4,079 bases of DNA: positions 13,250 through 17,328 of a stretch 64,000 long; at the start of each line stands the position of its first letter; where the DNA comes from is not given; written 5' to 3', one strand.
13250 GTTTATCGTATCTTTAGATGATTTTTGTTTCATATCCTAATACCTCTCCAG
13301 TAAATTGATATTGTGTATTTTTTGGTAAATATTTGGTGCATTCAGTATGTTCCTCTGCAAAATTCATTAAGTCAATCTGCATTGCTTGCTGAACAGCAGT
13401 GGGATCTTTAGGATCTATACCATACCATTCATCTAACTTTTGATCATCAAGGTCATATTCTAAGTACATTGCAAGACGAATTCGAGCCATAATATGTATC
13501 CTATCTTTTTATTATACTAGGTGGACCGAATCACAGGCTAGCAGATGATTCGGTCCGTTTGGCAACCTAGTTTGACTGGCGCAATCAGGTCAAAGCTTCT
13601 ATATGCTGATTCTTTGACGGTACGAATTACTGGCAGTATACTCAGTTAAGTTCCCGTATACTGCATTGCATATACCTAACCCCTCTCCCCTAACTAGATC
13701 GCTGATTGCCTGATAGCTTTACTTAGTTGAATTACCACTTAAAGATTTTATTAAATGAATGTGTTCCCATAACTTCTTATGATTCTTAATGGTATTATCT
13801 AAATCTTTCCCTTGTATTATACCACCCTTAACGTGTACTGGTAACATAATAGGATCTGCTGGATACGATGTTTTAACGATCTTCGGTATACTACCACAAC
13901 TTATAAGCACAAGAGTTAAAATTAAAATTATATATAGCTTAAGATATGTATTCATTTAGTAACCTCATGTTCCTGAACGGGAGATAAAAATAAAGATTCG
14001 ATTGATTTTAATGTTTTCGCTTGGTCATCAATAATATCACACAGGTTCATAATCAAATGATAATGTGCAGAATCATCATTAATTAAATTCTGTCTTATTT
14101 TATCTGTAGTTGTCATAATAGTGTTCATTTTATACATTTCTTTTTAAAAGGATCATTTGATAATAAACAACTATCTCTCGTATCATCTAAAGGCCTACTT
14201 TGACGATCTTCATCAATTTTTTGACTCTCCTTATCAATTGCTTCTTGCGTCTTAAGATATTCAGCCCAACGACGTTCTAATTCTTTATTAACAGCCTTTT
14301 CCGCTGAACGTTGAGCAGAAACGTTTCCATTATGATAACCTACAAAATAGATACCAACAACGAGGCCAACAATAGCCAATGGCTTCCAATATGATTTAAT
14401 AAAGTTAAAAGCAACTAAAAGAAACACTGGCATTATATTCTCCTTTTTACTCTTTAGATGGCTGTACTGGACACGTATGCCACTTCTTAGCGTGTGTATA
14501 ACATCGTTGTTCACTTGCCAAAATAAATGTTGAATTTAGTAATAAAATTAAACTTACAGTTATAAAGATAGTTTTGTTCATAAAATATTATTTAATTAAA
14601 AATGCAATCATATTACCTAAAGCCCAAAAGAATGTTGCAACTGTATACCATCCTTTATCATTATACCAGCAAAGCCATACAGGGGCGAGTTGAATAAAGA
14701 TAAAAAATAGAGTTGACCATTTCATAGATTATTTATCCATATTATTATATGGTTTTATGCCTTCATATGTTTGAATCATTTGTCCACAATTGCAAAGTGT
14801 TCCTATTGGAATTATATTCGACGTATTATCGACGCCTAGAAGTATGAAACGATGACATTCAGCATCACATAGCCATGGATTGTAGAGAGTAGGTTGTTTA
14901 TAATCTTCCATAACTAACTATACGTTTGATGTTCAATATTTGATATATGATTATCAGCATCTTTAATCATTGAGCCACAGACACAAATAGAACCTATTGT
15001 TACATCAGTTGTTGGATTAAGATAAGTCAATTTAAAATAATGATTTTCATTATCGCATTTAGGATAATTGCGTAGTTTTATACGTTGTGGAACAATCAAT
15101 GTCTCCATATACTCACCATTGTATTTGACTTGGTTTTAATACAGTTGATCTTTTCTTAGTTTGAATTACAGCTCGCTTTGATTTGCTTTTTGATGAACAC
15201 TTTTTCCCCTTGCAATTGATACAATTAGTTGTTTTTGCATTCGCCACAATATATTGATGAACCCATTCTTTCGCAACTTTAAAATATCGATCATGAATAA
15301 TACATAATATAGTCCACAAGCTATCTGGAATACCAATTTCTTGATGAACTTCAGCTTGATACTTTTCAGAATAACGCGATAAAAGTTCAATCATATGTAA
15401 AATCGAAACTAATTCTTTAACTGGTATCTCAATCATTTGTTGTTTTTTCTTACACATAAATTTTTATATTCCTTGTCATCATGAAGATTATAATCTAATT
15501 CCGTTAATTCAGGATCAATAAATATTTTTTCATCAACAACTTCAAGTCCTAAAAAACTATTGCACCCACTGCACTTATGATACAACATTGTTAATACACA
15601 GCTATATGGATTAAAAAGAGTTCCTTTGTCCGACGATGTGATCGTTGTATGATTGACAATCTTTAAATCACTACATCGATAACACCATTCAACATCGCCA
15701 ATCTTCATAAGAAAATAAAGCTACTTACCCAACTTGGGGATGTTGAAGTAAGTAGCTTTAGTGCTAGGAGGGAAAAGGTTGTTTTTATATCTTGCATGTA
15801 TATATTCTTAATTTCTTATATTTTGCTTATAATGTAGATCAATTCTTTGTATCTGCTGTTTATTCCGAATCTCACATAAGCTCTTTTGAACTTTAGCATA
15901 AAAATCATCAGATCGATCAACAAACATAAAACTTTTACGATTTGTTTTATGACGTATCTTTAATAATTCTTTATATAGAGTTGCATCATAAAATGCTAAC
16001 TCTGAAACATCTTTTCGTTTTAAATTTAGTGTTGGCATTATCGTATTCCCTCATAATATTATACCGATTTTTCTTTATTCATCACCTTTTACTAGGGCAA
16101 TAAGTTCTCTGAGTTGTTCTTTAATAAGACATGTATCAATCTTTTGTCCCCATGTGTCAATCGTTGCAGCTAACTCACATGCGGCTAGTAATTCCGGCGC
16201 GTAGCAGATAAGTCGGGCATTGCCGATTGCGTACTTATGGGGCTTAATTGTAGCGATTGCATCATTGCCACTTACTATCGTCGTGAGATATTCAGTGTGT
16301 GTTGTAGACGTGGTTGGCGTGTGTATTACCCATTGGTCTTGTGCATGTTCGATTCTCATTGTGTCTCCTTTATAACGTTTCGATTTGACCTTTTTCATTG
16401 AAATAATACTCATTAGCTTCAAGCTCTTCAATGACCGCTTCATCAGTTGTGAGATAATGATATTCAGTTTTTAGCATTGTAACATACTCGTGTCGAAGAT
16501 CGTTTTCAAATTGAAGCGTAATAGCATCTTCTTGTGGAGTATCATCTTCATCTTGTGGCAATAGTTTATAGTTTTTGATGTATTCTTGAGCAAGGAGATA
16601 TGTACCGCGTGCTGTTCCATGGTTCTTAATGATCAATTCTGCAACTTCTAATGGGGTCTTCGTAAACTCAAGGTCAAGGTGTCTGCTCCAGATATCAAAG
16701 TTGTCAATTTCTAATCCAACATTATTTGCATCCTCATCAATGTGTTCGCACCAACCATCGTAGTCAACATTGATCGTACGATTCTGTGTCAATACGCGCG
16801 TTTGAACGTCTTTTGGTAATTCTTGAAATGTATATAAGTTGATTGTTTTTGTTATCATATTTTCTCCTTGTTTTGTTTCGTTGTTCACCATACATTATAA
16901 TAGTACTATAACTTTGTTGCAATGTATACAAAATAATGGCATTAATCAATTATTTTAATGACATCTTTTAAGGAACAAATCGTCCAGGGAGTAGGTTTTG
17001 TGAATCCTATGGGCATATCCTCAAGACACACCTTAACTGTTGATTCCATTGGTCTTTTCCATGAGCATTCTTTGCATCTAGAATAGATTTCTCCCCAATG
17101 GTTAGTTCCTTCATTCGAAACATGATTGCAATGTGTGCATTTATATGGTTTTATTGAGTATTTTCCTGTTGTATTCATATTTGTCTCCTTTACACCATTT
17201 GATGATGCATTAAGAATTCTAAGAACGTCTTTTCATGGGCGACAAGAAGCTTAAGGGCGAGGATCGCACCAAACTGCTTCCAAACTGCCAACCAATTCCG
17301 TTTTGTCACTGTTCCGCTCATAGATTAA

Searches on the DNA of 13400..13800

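Call 91: search_rna_families(source=window, start=13400, end=13800, threshold=evalue, max_evalue=1)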
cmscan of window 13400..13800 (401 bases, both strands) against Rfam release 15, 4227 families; matches with E-value up to 1: 1.
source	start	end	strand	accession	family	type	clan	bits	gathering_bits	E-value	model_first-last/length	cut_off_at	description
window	13512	13575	-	RF00446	mir-133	Gene; miRNA;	-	16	55.5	0.73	1-74/74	no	mir-133 microRNA precursor family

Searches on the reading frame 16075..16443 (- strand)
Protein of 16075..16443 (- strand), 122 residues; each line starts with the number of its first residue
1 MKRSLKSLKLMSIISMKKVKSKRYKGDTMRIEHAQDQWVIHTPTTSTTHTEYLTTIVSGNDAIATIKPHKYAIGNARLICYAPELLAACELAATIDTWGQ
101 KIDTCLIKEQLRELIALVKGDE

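Call 30: search_protein_families(library=phrogs, proteins=[window:16075-16443:-], max_evalue=0.01)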
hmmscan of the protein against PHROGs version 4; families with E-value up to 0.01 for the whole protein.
window:16075-16443:- (122 aa): 1 family
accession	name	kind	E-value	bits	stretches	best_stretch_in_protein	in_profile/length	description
phrog_1273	-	unknown function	0.00014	23.2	1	29-94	4-70/103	-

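Call 31: search_protein_families(library=pfam, proteins=[window:16075-16443:-], max_evalue=0.05)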
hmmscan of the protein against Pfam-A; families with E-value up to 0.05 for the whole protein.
window:16075-16443:- (122 aa): 0 families

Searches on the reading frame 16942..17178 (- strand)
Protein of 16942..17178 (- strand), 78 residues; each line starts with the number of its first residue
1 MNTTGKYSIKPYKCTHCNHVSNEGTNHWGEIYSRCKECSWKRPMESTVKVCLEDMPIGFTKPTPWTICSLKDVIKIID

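Call 30: search_protein_families(library=phrogs, proteins=[window:16942-17178:-], max_evalue=0.01)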
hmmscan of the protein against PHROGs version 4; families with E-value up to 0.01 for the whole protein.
window:16942-17178:- (78 aa): 0 families

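Call 31: search_protein_families(library=pfam, proteins=[window:16942-17178:-], max_evalue=0.05)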
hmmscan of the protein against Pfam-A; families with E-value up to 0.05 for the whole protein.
window:16942-17178:- (78 aa): 2 families
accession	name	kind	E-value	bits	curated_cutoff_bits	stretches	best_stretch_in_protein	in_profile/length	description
PF23225.1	zf-C2H2_7th_ZNF462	-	0.019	15.2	27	0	10-22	3-15/42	Zinc finger protein 462, seventh C2H2 zinc finger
PF09845.14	OapC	-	0.03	15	23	1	11-42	1-29/133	Origin-associated protein OapC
